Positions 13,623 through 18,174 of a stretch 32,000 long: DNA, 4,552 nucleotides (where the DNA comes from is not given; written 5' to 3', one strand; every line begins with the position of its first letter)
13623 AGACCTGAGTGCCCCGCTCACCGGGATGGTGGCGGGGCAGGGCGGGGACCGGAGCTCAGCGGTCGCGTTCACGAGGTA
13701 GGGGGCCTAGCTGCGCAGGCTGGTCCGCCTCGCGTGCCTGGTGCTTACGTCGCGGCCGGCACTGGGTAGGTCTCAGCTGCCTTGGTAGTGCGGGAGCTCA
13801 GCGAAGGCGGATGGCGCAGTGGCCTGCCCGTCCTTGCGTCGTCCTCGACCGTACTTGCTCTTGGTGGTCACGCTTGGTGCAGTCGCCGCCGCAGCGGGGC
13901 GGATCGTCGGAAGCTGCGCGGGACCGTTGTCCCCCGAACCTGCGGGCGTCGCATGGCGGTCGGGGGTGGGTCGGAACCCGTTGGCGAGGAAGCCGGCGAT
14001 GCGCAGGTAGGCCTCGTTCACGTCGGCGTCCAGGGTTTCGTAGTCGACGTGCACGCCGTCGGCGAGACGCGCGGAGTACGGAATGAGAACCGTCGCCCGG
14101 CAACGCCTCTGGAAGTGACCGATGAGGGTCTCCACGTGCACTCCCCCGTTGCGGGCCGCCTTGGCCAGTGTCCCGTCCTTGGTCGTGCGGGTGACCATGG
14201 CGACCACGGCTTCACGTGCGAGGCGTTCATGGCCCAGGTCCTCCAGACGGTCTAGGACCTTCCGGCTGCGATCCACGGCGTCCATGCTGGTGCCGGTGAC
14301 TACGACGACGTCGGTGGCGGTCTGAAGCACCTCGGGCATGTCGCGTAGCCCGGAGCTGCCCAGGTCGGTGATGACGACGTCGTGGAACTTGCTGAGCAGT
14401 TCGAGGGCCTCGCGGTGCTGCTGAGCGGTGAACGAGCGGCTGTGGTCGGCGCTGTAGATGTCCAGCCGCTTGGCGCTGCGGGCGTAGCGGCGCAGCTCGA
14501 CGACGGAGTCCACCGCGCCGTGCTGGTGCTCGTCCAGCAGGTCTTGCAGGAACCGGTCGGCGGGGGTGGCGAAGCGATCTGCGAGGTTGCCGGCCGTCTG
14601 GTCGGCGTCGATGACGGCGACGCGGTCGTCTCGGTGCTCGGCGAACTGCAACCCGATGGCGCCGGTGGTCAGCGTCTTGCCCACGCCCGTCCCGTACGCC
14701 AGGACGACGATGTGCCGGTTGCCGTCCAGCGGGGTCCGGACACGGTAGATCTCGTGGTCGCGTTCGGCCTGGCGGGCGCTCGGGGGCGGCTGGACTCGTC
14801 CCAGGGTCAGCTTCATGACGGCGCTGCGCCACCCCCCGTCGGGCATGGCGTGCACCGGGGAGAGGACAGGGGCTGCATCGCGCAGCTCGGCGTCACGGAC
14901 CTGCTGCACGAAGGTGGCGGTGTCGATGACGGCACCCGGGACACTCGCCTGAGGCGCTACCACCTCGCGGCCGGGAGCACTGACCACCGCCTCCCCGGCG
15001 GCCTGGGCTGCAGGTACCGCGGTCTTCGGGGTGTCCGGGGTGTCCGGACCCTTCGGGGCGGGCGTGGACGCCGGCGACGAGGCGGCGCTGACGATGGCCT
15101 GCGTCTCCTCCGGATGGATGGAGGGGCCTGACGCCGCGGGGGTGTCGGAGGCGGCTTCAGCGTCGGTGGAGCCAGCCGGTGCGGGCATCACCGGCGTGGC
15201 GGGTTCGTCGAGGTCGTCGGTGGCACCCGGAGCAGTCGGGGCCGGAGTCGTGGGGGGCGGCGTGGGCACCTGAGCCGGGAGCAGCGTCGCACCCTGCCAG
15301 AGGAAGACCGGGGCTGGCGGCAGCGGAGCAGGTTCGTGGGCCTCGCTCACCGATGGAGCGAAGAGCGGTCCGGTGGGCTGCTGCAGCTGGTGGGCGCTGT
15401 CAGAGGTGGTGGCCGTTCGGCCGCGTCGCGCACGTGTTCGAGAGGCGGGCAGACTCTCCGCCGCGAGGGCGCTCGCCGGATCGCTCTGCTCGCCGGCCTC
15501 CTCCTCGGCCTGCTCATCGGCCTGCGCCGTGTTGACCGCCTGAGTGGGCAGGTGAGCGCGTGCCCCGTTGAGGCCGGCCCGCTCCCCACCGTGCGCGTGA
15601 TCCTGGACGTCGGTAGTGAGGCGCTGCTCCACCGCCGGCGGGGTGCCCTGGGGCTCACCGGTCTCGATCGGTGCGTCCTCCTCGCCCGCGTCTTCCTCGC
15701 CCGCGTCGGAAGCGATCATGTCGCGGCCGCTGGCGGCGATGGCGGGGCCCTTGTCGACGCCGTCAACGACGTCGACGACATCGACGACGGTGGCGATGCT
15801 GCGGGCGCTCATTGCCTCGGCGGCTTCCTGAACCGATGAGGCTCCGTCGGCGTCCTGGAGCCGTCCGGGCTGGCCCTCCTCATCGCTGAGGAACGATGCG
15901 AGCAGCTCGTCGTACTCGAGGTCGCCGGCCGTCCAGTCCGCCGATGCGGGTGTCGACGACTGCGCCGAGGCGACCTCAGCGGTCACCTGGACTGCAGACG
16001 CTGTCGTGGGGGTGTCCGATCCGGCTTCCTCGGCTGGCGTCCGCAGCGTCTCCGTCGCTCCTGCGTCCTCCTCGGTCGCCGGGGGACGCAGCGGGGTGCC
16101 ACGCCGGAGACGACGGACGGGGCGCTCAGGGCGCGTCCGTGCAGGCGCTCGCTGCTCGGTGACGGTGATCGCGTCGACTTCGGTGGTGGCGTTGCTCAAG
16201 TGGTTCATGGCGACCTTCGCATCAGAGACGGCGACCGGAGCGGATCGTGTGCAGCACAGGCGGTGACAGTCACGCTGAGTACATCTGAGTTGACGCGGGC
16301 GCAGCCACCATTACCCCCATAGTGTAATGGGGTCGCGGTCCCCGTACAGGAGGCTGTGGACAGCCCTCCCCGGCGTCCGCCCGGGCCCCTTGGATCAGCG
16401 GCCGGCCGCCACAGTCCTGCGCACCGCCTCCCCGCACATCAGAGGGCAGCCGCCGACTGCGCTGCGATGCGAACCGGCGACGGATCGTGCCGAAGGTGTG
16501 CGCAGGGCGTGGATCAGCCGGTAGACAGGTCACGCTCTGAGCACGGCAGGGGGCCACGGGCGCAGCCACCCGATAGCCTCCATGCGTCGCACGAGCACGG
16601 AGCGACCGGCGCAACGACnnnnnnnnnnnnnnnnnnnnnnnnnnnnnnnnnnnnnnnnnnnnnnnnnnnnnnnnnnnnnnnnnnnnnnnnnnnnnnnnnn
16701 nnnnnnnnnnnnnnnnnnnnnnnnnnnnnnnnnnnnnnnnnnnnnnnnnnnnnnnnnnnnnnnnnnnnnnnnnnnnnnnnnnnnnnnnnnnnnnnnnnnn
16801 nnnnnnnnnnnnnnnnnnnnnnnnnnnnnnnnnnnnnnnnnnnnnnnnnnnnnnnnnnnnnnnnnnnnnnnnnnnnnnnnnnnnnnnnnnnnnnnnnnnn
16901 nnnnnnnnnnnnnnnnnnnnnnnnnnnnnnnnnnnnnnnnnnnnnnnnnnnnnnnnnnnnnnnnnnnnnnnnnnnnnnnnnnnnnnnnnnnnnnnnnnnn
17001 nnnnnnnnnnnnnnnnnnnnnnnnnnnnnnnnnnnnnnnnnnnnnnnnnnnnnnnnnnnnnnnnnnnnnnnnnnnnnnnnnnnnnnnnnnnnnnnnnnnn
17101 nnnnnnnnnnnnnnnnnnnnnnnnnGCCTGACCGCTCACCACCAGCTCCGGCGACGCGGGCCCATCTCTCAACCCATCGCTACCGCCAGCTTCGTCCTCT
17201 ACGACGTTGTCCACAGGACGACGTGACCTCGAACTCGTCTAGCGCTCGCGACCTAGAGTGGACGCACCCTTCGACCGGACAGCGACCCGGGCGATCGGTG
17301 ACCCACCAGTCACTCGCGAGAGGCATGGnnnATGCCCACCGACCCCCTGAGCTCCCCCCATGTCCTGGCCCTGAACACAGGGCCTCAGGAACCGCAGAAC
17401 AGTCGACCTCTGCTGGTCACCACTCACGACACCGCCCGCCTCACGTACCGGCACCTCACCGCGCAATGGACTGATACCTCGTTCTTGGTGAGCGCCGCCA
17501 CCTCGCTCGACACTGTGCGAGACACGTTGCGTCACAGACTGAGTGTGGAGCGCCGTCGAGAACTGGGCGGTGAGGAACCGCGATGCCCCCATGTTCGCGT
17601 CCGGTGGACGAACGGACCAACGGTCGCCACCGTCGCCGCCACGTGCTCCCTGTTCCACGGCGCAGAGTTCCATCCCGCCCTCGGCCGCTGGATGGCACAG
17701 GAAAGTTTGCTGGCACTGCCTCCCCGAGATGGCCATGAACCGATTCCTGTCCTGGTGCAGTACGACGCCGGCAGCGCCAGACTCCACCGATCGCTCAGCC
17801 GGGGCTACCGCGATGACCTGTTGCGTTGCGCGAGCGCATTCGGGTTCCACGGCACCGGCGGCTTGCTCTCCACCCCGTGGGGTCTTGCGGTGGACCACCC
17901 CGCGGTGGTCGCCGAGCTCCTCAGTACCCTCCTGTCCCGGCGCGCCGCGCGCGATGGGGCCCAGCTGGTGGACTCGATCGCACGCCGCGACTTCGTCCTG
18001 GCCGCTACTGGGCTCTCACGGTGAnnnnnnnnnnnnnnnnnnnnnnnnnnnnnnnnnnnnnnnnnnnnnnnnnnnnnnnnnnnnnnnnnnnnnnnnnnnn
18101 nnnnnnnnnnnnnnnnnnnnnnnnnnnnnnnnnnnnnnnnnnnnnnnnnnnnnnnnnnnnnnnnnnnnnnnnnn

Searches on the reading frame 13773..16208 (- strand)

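Call 11: search_protein_families(library=pfam, proteins=[window:13773-16208:-], max_evalue=0.001)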
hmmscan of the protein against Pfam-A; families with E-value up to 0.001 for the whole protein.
window:13773-16208:- (811 aa): 1 family
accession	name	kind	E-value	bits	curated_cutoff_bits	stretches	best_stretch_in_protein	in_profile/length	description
PF01656.29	CbiA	-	2.9e-05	24.5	25.4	1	500-619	1-86/125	CobQ/CobB/MinD/ParA nucleotide binding domain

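Call 55: search_protein_families(library=padloc, proteins=[window:13773-16208:-], max_evalue=0.01)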
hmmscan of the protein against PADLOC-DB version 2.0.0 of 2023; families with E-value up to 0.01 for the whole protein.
window:13773-16208:- (811 aa): 0 families

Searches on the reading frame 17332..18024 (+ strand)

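Call 12: search_protein_families(library=pfam, proteins=[window:17332-18024:+], max_evalue=0.001)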
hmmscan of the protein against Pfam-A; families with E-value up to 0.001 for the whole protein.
window:17332-18024:+ (230 aa): 1 family
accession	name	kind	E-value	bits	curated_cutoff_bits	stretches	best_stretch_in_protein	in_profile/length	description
PF13503.11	DUF4123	-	0.00056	20.6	25.8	0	13-74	29-89/119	Domain of unknown function (DUF4123)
